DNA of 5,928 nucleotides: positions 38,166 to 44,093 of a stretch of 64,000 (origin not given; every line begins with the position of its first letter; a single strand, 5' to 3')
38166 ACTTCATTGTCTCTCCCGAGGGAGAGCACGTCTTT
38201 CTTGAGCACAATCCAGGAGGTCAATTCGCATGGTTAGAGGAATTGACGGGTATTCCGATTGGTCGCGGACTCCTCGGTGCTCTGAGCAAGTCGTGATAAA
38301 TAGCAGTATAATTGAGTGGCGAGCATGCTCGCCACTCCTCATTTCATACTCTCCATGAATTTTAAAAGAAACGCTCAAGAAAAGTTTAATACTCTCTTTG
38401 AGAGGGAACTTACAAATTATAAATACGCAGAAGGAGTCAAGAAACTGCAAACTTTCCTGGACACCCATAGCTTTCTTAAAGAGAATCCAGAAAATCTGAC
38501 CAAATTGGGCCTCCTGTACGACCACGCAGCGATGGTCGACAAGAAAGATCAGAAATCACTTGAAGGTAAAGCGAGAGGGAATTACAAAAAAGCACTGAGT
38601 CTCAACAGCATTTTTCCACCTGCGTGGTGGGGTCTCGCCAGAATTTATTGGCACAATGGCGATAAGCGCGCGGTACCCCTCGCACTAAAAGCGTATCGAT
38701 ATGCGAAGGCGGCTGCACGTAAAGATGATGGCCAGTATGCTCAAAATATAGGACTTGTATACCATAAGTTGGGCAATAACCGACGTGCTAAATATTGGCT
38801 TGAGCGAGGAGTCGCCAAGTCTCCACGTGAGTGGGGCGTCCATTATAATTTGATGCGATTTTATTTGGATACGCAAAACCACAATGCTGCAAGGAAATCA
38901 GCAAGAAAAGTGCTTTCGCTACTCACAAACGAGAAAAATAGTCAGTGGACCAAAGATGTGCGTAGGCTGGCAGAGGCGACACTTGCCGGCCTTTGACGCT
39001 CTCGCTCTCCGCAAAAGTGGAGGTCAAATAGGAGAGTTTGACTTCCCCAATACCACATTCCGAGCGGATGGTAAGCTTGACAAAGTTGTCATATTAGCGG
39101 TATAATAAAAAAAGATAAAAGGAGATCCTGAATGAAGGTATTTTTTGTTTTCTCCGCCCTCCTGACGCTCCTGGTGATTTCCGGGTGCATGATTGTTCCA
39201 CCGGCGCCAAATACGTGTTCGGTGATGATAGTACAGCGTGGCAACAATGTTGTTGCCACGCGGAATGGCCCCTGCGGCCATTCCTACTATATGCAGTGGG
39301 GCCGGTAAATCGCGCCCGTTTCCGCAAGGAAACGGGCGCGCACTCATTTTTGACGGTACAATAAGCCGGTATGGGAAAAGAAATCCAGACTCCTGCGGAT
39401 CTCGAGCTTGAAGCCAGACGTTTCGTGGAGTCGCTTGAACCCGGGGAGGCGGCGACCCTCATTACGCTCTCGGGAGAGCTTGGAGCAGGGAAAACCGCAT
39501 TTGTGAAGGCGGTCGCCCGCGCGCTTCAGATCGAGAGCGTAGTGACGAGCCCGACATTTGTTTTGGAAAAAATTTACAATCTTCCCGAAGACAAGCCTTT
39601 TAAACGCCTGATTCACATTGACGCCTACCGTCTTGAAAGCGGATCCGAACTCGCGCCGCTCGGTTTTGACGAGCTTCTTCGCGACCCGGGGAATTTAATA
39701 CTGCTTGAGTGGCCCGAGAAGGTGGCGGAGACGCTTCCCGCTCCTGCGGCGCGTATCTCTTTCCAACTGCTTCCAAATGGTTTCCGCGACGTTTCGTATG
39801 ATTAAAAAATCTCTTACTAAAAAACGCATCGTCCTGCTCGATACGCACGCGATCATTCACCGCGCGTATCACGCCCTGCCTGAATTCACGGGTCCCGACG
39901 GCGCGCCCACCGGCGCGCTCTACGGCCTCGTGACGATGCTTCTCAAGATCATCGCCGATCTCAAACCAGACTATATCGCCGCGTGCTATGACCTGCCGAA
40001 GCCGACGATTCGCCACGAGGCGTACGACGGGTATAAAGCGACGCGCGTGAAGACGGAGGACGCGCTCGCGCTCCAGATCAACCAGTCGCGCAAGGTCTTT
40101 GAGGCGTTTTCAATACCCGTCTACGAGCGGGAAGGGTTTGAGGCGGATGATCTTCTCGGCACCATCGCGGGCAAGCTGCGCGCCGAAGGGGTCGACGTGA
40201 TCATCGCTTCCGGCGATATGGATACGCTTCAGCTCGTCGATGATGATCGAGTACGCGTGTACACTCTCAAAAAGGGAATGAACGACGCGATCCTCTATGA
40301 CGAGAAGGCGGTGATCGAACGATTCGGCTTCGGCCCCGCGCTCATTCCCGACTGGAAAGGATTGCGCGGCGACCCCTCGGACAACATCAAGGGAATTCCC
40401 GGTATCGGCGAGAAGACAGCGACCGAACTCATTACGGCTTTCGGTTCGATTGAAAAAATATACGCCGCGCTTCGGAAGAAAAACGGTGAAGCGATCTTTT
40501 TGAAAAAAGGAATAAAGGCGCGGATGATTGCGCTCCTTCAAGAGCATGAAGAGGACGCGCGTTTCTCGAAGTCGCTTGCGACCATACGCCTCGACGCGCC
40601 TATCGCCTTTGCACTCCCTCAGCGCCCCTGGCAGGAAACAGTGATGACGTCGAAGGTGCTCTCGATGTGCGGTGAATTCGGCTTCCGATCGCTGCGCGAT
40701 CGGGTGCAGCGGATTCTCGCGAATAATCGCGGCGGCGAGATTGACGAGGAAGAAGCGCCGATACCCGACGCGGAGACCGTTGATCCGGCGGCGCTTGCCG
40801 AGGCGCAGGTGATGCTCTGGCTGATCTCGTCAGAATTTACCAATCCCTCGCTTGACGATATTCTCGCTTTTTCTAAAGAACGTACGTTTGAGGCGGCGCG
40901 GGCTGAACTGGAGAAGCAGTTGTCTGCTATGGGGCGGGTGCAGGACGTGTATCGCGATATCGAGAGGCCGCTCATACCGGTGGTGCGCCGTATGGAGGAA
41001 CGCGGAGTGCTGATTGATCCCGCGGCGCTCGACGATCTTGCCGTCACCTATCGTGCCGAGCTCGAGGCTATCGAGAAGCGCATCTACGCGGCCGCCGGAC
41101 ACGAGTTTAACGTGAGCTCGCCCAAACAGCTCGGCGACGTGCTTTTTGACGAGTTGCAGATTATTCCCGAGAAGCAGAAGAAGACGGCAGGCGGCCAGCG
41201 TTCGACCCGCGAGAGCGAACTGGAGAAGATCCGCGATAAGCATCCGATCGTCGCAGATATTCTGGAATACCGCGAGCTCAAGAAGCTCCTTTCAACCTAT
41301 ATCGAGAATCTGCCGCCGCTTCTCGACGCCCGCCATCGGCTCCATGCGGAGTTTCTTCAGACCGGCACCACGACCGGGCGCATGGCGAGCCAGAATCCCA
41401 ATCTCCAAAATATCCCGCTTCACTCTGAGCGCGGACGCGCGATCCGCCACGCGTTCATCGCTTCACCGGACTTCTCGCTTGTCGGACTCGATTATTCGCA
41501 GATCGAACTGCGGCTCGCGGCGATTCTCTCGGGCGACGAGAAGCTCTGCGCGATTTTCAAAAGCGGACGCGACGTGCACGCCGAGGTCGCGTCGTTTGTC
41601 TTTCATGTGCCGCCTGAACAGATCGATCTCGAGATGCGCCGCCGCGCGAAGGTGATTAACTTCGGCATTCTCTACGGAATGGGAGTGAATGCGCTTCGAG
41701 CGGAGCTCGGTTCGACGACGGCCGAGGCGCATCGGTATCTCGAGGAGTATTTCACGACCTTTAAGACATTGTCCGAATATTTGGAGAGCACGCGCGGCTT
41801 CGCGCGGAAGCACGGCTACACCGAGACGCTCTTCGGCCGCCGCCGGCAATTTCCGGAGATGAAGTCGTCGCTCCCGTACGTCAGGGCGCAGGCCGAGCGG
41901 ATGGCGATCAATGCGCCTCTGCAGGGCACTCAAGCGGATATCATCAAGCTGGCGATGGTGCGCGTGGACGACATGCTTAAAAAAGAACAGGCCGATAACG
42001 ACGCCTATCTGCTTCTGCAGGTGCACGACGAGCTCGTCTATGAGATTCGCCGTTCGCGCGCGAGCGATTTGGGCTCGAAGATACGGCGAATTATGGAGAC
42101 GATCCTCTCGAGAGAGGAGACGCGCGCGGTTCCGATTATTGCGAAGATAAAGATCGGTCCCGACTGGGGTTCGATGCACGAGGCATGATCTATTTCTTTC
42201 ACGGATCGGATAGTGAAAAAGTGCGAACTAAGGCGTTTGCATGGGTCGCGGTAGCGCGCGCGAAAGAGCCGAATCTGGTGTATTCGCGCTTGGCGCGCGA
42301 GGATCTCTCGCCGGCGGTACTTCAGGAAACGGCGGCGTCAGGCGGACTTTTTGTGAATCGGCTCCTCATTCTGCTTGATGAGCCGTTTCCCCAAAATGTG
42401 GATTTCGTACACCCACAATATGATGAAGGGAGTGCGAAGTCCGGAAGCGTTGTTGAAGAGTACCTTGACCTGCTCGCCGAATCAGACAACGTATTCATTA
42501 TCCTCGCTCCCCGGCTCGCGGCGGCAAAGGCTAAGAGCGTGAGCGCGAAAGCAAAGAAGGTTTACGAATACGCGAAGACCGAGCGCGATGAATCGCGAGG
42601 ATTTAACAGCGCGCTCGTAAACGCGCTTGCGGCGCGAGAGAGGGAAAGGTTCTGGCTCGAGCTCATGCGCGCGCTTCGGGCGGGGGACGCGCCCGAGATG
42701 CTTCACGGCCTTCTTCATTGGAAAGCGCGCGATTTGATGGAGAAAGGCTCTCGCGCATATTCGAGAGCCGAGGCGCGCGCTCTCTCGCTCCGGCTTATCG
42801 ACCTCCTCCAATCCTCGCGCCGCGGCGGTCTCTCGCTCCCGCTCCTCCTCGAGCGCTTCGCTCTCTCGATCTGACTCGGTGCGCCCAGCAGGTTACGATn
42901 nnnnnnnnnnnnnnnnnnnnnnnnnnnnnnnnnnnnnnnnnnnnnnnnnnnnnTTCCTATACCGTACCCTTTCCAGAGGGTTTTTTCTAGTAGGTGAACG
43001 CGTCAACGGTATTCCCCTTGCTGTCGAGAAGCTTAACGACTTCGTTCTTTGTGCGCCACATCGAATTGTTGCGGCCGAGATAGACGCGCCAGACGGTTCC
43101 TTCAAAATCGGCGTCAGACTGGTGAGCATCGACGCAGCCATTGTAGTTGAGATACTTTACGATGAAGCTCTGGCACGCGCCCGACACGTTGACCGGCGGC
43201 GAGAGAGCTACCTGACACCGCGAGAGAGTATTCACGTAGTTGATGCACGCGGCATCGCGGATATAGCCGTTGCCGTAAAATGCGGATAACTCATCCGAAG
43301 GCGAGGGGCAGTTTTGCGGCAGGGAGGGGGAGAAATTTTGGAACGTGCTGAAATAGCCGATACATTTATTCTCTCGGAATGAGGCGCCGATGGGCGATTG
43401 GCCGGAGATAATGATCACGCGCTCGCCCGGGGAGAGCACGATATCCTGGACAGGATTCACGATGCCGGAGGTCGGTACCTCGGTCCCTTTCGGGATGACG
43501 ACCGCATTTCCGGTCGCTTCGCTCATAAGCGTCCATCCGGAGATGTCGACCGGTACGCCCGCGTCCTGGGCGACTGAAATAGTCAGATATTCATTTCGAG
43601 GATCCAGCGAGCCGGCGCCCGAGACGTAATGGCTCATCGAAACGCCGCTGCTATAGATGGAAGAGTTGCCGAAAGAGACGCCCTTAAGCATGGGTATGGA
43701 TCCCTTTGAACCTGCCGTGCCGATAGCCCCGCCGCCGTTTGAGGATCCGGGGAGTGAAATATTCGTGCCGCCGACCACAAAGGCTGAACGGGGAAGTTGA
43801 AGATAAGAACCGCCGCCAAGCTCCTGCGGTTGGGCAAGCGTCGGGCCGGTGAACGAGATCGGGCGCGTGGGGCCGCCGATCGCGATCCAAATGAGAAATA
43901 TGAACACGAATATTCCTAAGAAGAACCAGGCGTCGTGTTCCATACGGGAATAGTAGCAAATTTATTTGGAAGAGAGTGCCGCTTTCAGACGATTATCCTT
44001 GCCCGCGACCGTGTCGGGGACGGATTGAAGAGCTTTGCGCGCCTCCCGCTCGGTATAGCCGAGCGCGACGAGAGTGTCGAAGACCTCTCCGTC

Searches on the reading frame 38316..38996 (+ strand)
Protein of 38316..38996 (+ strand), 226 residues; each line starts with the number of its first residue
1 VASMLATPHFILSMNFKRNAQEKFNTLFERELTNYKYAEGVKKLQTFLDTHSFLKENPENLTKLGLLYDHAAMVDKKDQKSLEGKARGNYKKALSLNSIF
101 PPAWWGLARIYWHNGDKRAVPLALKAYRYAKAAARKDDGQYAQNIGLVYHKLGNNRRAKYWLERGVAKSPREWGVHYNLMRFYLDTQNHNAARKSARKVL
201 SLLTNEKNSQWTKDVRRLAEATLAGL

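Call 5: search_protein_families(library=pfam, proteins=[window:38316-38996:+], max_evalue=0.1)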
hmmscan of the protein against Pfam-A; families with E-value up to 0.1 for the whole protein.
window:38316-38996:+ (226 aa): 13 families
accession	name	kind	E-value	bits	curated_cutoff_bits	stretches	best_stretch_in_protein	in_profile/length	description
PF13181.12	TPR_8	-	7.1e-08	32.5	25.7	0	142-164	4-26/34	Tetratricopeptide repeat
PF14559.12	TPR_19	-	2.4e-07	31.4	25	2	153-194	5-46/68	Tetratricopeptide repeat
PF07719.23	TPR_2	-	1e-06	28.8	27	0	143-170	5-32/34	Tetratricopeptide repeat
PF13424.12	TPR_12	-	1.5e-06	28.7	30.1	1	103-166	5-72/77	Tetratricopeptide repeat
PF13432.12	TPR_16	-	1.4e-05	25.9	32.7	1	86-136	16-63/65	Tetratricopeptide repeat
PF13414.12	TPR_11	-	2e-05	24.6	26.8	1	86-115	13-42/42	TPR repeat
PF13431.12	TPR_17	-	0.00089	19.8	24.4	0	90-116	2-28/34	Tetratricopeptide repeat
PF13428.12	TPR_14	-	0.0053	17.8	23.5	0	146-181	8-43/44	Tetratricopeptide repeat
PF13374.12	TPR_10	-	0.015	15.7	27.5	0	143-167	6-30/42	Tetratricopeptide repeat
PF00515.34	TPR_1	-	0.033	14.5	27.8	0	144-166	6-28/34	Tetratricopeptide repeat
PF20404.3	DUF6694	-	0.067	14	24.3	0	184-216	21-53/102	Family of unknown function (DUF6694)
PF04049.19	ANAPC8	-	0.071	13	23.8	0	122-193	146-218/267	Anaphase promoting complex subunit 8 / Cdc23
PF07721.20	TPR_4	-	0.1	13.7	27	0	102-116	2-16/26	Tetratricopeptide repeat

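Call 6: search_protein_families(library=ncbifam, proteins=[window:38316-38996:+], max_evalue=0.1)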
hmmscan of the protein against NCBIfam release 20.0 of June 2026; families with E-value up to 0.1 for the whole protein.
window:38316-38996:+ (226 aa): 8 families
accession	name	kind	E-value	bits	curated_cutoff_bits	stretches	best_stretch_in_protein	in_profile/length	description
TIGR02917.1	PEP_TPR_lipo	equivalog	1.5e-07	29.7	312.2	1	80-201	478-595/899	XrtA/PEP-CTERM system TPR-repeat protein PrsT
TIGR02521.1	type_IV_pilW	equivalog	2.4e-06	27.3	154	1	143-211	139-207/234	type IV pilus biogenesis/stability protein PilW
NF047371.1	FlcA_CTERM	equivalog_domain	0.00017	20.2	300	1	28-210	199-384/646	periplasmic flagellar collar protein FlcA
NF002725.1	PRK02603.1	equivalog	0.00023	21.2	143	0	135-216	68-148/173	photosystem I assembly protein Ycf3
NF040959.1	MamA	equivalog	0.00045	19.7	200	1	133-205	65-137/204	magnetosome protein MamA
TIGR02552.1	LcrH_SycD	equivalog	0.0043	16.8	104.8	0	138-221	51-131/136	SycD/LcrH family type III secretion system chaperone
NF033920.0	C39_PA2778_fam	equivalog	0.019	14.4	150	0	137-201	188-252/255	PA2778 family cysteine peptidase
NF033758.1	gliding_GltE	equivalog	0.038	12.9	225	0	136-208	219-289/411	adventurous gliding motility TPR repeat lipoprotein GltE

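Call 43: find_homologous_proteins(query=window:38355-38993:+, max_evalue=0.001)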
Query seq(213 aa) (213 aa): 8 proteins with E <= 0.001 among 306 candidates.
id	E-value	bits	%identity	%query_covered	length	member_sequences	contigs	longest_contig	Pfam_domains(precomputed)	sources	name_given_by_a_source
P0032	1.7e-138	477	100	100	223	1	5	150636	PF14559.13,PF13414.13,PF13424.13,PF13432.13,PF13181.13,PF07719.24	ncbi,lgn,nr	ncbi:hypothetical protein KGM48_00640 [Patescibacteria group bacterium]|nr:hypothetical protein [Pat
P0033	2.8e-83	297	66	92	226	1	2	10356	PF14559.13,PF13414.13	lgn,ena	-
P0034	7.6e-77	276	60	100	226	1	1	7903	PF13424.13,PF07719.24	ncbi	-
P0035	1.8e-73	265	76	72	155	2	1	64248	PF14559.13,PF13414.13,PF13424.13,PF13432.13,PF13181.13,PF07719.24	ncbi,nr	ncbi:hypothetical protein KGM48_03165 [Patescibacteria group bacterium]|nr:hypothetical protein [Pat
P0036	1.1e-58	216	54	92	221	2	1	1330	PF13424.13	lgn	-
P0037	4.6e-58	214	50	98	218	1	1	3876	PF00515.35,PF13432.13,PF13428.13,PF13181.13,PF07719.24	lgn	-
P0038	8.6e-58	214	52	93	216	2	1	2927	PF13414.13,PF00515.35,PF13432.13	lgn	-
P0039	1.3e-50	190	49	94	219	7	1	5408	PF00515.35,PF13181.13,PF07719.24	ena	-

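Call 44: find_encoding_contigs(protein=P0035, flank=6000, max_places=4)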
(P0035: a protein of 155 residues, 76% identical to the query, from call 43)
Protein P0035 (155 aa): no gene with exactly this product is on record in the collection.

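Call 45: find_encoding_contigs(protein=P0032, flank=4000, max_places=6)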
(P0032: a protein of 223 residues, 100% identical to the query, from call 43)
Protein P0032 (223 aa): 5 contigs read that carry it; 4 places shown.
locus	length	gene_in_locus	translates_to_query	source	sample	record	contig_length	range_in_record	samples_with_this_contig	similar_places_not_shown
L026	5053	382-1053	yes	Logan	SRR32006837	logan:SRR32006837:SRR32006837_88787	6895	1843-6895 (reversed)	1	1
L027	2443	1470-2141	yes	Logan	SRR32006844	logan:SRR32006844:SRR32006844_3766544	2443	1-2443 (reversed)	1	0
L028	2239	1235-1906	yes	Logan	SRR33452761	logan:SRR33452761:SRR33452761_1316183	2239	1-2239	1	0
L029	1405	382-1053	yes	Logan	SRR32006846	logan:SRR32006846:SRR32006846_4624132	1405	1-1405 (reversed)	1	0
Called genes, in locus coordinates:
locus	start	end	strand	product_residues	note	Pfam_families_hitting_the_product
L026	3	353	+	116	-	?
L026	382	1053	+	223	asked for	PF13432:TPR_16 (faint), PF13181:TPR_8 (faint), PF13414:TPR_11 (faint), PF07719:TPR_2 (faint), PF13424:TPR_12 (faint), PF14559:TPR_19 (faint)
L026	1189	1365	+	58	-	-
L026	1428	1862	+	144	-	PF02367:TsaE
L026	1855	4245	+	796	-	PF02739:5_3_exonuc_N, PF01367:5_3_exonuc, PF00476:DNA_pol_A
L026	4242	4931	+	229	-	-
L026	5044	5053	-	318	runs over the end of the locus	PF00932:LTD (faint)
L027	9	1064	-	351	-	PF13936:HTH_38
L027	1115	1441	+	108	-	-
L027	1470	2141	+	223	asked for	PF13432:TPR_16 (faint), PF13181:TPR_8 (faint), PF13414:TPR_11 (faint), PF07719:TPR_2 (faint), PF13424:TPR_12 (faint), PF14559:TPR_19 (faint)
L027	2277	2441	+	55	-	?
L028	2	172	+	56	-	?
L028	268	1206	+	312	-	PF21068:ATPgraspMvdD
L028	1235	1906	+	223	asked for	PF13432:TPR_16 (faint), PF13181:TPR_8 (faint), PF13414:TPR_11 (faint), PF07719:TPR_2 (faint), PF13424:TPR_12 (faint), PF14559:TPR_19 (faint)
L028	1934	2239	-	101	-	?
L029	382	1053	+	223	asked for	PF13432:TPR_16 (faint), PF13181:TPR_8 (faint), PF13414:TPR_11 (faint), PF07719:TPR_2 (faint), PF13424:TPR_12 (faint), PF14559:TPR_19 (faint)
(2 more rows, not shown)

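Call 48: list_cluster_members(proteins=[P0032, P0035, P0001, P0009])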
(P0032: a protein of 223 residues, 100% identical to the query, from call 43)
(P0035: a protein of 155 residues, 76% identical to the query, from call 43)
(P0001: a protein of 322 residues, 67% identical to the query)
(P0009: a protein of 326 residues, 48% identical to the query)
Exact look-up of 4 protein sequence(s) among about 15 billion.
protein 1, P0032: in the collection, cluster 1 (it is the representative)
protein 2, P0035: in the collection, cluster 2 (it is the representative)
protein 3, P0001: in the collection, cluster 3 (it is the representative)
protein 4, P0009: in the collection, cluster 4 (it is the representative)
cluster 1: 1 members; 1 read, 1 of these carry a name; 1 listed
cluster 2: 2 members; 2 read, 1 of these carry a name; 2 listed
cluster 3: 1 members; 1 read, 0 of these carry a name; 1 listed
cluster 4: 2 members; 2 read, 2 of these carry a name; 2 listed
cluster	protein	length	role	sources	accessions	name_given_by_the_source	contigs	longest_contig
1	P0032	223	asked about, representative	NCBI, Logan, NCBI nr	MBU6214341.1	hypothetical protein KGM48_00640 [Patescibacteria group bacterium] | hypothetical protein [Patescibacteria group bacterium]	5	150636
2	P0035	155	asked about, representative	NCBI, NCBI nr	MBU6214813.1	hypothetical protein KGM48_03165 [Patescibacteria group bacterium] | hypothetical protein [Patescibacteria group bacterium]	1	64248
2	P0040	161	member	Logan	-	-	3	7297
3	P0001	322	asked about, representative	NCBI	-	-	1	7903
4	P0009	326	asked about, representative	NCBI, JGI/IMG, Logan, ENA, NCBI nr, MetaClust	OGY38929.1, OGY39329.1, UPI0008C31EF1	MAG: hypothetical protein A2418_01520 [Candidatus Brennerbacteria bacterium ... | MAG: hypothetical protein A2391_00505 [Candidatus Brennerbacteria bacterium ... | status=active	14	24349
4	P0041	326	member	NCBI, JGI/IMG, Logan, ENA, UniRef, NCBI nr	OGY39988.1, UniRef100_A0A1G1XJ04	MAG: hypothetical protein A2570_00660 [Candidatus Brennerbacteria bacterium ... | ATP-grasp domain-containing protein n=1 Tax=Candidatus Brennerbacteria bacterium ...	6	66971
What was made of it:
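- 38325..38996 (+): TPR-repeat protein gene (223 aa), third conserved gene of the cluster, intact. It is identical to NCBI MBU6214341.1, KGM48_00640, 'Patescibacteria group bacterium' (calls 43, 48).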

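Call 49: find_encoding_contigs(protein=P0040, flank=6000, max_places=4)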
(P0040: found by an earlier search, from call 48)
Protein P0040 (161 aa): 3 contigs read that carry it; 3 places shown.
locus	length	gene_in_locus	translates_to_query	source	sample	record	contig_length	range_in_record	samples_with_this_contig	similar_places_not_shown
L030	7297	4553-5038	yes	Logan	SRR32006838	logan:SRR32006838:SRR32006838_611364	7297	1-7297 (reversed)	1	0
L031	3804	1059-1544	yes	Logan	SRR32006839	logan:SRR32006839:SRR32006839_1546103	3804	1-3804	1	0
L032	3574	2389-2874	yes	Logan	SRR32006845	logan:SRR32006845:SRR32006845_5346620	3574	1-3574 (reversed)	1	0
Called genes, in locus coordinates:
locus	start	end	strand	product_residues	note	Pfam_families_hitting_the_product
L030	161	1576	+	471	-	PF01336:tRNA_anti-codon, PF00152:tRNA-synt_2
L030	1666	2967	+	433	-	PF00675:Peptidase_M16 (weak), PF05193:Peptidase_M16_C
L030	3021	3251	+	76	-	PF04149:DUF397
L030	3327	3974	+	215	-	-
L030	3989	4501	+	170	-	PF13563:2_5_RNA_ligase2 (weak)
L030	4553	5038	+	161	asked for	PF13181:TPR_8 (faint), PF13424:TPR_12 (faint), PF07719:TPR_2 (faint), PF13414:TPR_11 (faint), PF14559:TPR_19 (faint)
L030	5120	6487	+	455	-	-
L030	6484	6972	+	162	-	PF00326:Peptidase_S9, PF12146:Hydrolase_4 (faint), PF20434:BD-FAE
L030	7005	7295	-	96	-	?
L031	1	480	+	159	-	?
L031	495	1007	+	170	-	PF13563:2_5_RNA_ligase2 (weak)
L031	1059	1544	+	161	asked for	PF13181:TPR_8 (faint), PF13424:TPR_12 (faint), PF07719:TPR_2 (faint), PF13414:TPR_11 (faint), PF14559:TPR_19 (faint)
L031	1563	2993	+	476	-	-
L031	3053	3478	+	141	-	PF00326:Peptidase_S9, PF20434:BD-FAE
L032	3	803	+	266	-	?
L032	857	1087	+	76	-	PF04149:DUF397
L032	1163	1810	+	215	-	-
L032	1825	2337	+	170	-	PF13563:2_5_RNA_ligase2 (weak)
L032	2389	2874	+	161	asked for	PF13181:TPR_8 (faint), PF13424:TPR_12 (faint), PF07719:TPR_2 (faint), PF13414:TPR_11 (faint), PF14559:TPR_19 (faint)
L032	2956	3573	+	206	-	?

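Call 63: predict_structure(alignment_id=A2)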
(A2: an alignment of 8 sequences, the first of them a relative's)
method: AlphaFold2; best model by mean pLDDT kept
length: 223 residues; sequences in the alignment: 8
mean_pLDDT: 94.7   pTM: 0.87
mean pLDDT of the five models: 94.7, 94.3, 94.1, 94.0, 93.6
residues with pLDDT >= 90: 200; 70-90: 18; 50-70: 4; < 50: 1
segments of 3 or more residues with pLDDT < 50: none
pLDDT, mean of each block of 10 residues (from residue 1): 67 93 96 96 97 98 97 93 98 98 97 96 97 93 97 98 95 97 97 97 92 97 78
secondary structure, 60 per line:
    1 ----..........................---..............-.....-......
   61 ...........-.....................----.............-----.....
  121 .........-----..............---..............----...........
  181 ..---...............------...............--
elements in order: H5-30 H34-47 H49-53 H55-71 H73-93 H98-110 H116-129 H135-148 H152-165 H170-182 H186-200 H207-221

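Call 67: fold_search(model_id=the predicted structure, library=pdb)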
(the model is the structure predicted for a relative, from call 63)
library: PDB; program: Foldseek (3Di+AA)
matches with E <= 10: 1589; with E <= 0.001: 129
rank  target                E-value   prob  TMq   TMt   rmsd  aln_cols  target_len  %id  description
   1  9gzg_A                3.8e-05  1.00  0.51  0.70   5.4       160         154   19  Crystal structure of CTPR4E4 mutant (released 2025-10-15)
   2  9qhc_A                4.0e-05  1.00  0.49  0.41  10.0       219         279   21  Crystal structure of 8-repeat CTPR protein with eliminated coordination sites (released 2025-10-22)
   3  9qhc_B                4.0e-05  1.00  0.38  0.31  11.4       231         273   19  Crystal structure of 8-repeat CTPR protein with eliminated coordination sites (released 2025-10-22)
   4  8chy                  4.0e-05  1.00  0.28  0.24  16.7       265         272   18  Crystal structure of an 8-repeat consensus TPR superhelix with Zinc. (released 2024-02-21)
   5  9qhb                  5.0e-05  1.00  0.47  0.40   9.9       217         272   22  Crystal structure of 16-repeat CTPR protein with eliminated coordination sites (released 2025-10-22)
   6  7ai4_B                5.9e-05  1.00  0.49  0.47   8.1       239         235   18  Crystal structure of the KLC1-TPR domain truncated from its nonTPR region ([A1-B6]-Delta-nonTPR fragment) (released 2021-10-06)
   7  2ho1_A                6.2e-05  1.00  0.55  0.56   7.1       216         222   14  Functional Characterization of Pseudomonas Aeruginosa pilF (released 2006-07-25)
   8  1w3b_B                6.2e-05  1.00  0.34  0.22  10.9       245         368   16  The superhelical TPR domain of O-linked GlcNAc transferase reveals structural similarities to importin alpha. (released 2004-09-09)
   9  2ho1_B                6.5e-05  1.00  0.48  0.48   7.6       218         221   14  Functional Characterization of Pseudomonas Aeruginosa pilF (released 2006-07-25)
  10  1w3b_A                7.8e-05  1.00  0.66  0.41   4.3       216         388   17  The superhelical TPR domain of O-linked GlcNAc transferase reveals structural similarities to importin alpha. (released 2004-09-09)
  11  3vty_C                7.8e-05  1.00  0.48  0.57   6.2       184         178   18  Crystal structure of MamA (released 2012-10-31)
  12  6q6g_J                8.1e-05  1.00  0.53  0.27   6.8       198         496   16  Cryo-EM structure of the APC/C-Cdc20-Cdk2-cyclinA2-Cks2 complex, the D1 box class (released 2019-09-11)
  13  2fi7_A                8.5e-05  1.00  0.55  0.55   6.5       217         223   15  Crystal Structure of PilF : Functional implication in the type 4 pilus biogenesis in Pseudomonas aeruginosa (released 2006-06-28)
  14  2pl2_A                8.9e-05  1.00  0.64  0.72   4.4       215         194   17  Crystal structure of TTC0263: a thermophilic TPR protein in Thermus thermophilus HB27 (released 2008-03-04)
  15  6swu_B                8.9e-05  1.00  0.46  0.38   6.7       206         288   18  Crystal structure of the TPR domain of KLC1 in complex with an engineered high-affinity cargo peptide. (released 2020-09-30)
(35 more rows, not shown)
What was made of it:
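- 38325..38996 (+): The AF2 model (pLDDT 94.7) is an all-helical TPR solenoid resembling peptide-binding TPR domains (calls 63, 67).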

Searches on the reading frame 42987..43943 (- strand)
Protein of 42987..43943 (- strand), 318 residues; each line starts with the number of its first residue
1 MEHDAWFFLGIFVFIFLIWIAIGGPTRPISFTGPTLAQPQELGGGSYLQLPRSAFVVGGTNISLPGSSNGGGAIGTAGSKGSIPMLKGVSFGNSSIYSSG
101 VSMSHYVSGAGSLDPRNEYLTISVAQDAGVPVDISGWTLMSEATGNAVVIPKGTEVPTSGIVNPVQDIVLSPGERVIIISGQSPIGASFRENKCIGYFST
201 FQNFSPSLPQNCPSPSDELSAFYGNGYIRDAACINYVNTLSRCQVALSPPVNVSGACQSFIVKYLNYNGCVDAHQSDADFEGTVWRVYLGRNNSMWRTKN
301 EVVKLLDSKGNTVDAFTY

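Call 72: search_protein_families(library=pfam, proteins=[window:42987-43943:-], max_evalue=0.00001)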
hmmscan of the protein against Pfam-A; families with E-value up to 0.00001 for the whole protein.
window:42987-43943:- (318 aa): 1 family
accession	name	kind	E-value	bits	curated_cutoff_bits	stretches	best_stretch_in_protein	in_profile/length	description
PF00932.25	LTD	-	5.3e-07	30.4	34.3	0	100-183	7-72/109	Lamin Tail Domain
